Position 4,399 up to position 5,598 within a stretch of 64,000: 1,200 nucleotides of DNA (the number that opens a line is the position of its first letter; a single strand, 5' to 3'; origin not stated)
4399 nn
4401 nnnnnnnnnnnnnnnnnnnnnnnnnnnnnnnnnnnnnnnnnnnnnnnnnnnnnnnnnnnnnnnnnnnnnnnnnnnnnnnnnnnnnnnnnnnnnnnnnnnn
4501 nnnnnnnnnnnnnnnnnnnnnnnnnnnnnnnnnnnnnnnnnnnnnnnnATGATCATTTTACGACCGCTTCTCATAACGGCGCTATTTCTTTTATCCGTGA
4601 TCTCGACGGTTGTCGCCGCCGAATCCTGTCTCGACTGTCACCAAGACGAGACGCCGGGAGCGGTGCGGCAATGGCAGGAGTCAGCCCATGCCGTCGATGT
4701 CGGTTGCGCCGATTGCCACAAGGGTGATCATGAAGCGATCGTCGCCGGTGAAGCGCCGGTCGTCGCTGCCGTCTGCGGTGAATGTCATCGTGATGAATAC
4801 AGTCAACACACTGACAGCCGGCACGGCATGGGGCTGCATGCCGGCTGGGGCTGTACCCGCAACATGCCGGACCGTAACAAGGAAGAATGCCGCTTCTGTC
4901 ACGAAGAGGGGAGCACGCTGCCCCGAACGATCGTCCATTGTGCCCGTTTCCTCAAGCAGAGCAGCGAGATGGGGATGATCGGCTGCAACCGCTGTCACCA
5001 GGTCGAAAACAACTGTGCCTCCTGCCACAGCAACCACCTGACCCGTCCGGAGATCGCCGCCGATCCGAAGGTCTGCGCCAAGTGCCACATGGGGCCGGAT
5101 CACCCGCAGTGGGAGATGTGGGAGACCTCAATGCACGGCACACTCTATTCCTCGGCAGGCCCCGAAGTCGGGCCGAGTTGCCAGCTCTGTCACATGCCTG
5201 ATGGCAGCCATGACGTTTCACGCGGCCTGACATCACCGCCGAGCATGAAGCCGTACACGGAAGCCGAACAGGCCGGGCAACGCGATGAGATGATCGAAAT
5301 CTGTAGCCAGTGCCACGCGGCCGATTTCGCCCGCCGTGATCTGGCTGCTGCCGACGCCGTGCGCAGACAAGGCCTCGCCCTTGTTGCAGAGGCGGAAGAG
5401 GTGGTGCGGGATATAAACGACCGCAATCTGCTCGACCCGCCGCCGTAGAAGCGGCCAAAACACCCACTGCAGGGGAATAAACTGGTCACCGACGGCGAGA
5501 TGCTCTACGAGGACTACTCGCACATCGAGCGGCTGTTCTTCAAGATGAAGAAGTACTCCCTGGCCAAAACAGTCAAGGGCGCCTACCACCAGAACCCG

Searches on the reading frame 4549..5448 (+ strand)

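Call 41: search_protein_families(library=pfam, proteins=[window:4549-5448:+], max_evalue=0.000001)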
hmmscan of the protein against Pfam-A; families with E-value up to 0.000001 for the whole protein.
window:4549-5448:+ (299 aa): 3 families
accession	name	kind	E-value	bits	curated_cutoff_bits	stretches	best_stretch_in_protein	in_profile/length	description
PF13447.11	Multi-haem_cyto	-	1.4e-19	70.8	21.9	1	50-295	2-261/269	Seven times multi-haem cytochrome CxxCH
PF14522.11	Cytochrome_C7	-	7e-08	32.6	24.8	0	24-81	13-67/67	Cytochrome c7 and related cytochrome c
PF14537.11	Cytochrom_c3_2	-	5.3e-07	30.5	25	0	22-80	24-78/79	Cytochrome c3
